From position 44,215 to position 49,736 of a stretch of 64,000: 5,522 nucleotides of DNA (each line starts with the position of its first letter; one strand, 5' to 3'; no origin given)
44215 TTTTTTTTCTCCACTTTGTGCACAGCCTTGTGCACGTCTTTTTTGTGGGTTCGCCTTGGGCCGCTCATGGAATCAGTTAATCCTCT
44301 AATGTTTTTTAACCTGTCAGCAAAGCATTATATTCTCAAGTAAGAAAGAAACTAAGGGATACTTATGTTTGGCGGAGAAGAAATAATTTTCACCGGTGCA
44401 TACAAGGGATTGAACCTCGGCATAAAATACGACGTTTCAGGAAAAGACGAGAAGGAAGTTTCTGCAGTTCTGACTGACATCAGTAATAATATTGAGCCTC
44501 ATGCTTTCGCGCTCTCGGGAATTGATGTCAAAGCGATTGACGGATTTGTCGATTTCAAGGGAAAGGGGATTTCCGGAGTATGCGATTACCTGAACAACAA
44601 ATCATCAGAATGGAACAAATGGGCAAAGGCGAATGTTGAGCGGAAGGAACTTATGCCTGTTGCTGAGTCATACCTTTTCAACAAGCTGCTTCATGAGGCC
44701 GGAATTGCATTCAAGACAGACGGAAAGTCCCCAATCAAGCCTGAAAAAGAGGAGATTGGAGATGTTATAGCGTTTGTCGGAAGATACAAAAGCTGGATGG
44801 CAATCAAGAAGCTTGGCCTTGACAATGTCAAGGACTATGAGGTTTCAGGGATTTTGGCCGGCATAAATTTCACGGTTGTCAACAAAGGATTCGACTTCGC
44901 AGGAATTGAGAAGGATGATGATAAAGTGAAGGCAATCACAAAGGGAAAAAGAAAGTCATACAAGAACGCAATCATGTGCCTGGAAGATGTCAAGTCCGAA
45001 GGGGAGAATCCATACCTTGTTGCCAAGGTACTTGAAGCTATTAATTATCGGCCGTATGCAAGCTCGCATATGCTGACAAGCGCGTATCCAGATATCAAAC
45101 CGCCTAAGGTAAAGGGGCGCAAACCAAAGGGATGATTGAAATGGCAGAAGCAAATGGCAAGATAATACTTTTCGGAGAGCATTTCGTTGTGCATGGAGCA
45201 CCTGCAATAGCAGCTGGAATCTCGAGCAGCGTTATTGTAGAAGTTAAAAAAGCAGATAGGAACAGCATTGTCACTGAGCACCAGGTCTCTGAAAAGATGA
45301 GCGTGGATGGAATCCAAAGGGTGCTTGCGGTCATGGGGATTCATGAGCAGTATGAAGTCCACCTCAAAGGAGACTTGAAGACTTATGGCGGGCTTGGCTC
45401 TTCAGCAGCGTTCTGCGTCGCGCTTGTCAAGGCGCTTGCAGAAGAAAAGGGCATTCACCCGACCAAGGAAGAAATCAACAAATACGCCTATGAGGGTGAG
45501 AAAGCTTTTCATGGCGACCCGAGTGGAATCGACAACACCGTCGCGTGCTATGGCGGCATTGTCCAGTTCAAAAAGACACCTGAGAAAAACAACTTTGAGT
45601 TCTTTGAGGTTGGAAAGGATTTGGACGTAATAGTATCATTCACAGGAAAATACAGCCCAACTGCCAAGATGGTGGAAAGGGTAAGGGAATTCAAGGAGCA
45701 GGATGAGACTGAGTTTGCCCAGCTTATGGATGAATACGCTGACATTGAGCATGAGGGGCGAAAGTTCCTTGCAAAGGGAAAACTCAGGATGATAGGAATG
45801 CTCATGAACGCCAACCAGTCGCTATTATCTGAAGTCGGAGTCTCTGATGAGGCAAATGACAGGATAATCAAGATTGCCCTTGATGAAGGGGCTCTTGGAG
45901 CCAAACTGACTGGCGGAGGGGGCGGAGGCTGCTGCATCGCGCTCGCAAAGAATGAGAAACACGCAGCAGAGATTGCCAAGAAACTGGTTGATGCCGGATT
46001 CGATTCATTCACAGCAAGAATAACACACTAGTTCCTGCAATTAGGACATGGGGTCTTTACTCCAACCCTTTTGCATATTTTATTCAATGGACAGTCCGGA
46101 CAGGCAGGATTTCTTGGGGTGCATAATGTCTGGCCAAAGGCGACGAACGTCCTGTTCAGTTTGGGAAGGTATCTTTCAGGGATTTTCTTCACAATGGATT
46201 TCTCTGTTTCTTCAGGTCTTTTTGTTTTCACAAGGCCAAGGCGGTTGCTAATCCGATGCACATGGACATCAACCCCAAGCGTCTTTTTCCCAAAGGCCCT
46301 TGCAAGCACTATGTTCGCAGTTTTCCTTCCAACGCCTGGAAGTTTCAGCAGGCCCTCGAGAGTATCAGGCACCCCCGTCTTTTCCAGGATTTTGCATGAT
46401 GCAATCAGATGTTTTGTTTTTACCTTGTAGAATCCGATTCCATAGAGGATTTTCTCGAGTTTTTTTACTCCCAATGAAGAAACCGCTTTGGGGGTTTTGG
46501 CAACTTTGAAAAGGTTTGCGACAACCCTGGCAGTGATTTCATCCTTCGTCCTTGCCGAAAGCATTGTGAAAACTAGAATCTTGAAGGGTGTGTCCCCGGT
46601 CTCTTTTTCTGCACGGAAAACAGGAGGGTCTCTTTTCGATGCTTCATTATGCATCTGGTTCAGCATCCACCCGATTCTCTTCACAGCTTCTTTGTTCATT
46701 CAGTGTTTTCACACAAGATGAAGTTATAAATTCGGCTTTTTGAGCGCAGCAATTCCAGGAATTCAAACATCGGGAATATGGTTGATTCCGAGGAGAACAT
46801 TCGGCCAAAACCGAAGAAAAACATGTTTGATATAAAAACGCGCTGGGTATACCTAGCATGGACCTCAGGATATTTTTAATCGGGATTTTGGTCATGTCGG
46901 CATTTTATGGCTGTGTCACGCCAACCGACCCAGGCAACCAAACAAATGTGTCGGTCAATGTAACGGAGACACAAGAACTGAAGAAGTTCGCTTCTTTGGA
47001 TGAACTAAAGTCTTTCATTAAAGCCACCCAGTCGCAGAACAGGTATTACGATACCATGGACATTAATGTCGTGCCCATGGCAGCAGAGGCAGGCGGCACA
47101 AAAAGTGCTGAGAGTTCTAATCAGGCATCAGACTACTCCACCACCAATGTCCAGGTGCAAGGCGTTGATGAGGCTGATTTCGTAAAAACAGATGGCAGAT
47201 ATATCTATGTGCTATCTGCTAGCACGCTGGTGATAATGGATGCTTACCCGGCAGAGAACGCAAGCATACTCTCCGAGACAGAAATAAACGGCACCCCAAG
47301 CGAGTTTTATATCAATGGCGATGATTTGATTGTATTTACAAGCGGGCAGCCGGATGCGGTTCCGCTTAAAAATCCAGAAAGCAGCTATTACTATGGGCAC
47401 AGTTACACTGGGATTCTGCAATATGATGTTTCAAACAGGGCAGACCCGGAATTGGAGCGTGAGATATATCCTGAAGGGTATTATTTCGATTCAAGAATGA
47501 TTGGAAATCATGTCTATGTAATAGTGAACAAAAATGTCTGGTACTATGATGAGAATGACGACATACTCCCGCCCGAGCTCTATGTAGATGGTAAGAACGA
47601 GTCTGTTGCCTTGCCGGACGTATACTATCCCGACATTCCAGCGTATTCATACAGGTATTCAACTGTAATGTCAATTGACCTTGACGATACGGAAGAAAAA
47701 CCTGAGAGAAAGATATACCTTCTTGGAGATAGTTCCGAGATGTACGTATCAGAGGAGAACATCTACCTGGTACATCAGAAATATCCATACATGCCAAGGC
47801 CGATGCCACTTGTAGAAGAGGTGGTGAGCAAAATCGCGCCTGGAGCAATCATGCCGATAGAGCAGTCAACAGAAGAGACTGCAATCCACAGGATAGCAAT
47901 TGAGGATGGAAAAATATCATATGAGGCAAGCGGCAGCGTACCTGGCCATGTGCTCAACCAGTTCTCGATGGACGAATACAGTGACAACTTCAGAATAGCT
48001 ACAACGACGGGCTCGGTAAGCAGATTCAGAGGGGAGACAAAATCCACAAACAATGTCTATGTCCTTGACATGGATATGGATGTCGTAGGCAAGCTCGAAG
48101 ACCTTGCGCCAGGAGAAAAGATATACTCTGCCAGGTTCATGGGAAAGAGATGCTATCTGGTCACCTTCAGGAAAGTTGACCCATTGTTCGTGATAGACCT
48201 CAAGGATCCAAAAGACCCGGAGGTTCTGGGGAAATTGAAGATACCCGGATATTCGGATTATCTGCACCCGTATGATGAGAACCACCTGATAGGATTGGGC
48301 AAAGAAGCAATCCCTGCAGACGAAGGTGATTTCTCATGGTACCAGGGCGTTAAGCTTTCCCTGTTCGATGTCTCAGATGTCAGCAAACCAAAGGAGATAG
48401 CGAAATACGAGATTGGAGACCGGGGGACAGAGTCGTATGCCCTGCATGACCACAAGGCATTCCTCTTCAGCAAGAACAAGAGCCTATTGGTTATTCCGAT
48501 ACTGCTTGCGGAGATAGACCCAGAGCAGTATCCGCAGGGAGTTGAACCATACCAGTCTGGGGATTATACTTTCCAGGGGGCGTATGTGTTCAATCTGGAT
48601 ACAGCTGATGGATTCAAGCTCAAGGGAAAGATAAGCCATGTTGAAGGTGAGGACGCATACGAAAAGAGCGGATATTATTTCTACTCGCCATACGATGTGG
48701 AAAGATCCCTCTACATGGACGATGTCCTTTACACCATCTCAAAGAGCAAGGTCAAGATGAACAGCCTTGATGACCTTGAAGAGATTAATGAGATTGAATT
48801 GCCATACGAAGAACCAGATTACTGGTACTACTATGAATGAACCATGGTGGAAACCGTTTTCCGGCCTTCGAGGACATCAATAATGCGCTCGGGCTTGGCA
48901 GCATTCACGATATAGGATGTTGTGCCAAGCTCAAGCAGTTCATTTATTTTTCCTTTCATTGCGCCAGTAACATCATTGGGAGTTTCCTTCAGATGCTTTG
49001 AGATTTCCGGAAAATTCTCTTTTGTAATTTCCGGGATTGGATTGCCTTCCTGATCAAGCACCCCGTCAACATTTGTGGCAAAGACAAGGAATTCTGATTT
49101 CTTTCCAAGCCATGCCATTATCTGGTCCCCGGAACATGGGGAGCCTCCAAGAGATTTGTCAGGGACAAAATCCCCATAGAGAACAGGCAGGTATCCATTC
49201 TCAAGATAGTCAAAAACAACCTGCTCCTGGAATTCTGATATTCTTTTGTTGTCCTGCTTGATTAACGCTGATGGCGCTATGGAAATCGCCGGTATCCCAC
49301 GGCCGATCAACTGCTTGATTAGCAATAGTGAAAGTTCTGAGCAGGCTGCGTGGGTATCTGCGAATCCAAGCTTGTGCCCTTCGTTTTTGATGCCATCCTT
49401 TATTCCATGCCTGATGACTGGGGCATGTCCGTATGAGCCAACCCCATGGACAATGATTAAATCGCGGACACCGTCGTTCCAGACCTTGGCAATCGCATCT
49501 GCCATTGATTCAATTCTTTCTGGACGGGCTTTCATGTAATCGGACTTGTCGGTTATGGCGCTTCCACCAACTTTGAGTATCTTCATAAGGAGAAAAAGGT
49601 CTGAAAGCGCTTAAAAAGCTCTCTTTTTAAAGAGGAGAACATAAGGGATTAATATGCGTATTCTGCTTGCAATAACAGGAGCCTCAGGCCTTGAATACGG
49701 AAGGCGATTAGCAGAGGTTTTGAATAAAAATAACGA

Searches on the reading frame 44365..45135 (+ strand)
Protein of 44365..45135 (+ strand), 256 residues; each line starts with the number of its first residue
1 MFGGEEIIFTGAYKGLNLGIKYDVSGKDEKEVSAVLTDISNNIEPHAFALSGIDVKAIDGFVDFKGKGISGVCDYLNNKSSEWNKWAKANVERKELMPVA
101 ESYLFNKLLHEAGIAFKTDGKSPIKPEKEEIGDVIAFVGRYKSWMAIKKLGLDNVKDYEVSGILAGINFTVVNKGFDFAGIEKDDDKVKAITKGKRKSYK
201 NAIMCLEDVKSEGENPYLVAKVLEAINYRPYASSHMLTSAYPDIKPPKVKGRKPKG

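Call 90: search_protein_families(library=pfam, proteins=[window:44365-45135:+], max_evalue=0.00001)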
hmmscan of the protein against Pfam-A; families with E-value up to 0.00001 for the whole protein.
window:44365-45135:+ (256 aa): 1 family
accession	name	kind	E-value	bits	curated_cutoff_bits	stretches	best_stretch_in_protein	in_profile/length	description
PF10869.13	DUF2666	-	3.4e-08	34.3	23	1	133-203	2-71/135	Domain of unknown function (DUF2666)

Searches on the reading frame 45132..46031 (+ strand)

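Call 90: search_protein_families(library=pfam, proteins=[window:45132-46031:+], max_evalue=0.00001)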
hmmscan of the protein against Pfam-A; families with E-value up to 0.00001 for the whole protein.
window:45132-46031:+ (299 aa): 2 families
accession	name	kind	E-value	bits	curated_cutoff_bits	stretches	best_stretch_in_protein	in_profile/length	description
PF08544.19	GHMP_kinases_C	-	1.3e-16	61.1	21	1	212-286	4-80/85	GHMP kinases C terminal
PF00288.32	GHMP_kinases_N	-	1.8e-15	57.3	22.3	1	68-141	14-85/87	GHMP kinases N terminal domain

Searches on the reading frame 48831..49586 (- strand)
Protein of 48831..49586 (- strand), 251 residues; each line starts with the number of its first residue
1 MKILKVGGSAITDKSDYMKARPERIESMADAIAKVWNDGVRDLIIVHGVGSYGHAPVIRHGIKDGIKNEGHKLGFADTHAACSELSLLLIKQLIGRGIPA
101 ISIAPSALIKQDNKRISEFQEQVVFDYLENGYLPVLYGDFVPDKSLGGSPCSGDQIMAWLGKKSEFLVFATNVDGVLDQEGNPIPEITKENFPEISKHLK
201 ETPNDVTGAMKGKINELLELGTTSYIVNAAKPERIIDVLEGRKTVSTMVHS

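Call 90: search_protein_families(library=pfam, proteins=[window:48831-49586:-], max_evalue=0.00001)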
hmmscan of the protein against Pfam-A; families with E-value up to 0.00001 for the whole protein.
window:48831-49586:- (251 aa): 1 family
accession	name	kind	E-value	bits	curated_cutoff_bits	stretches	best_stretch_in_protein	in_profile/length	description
PF00696.33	AA_kinase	-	2.5e-28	99.9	24.9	1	2-220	3-222/234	Amino acid kinase family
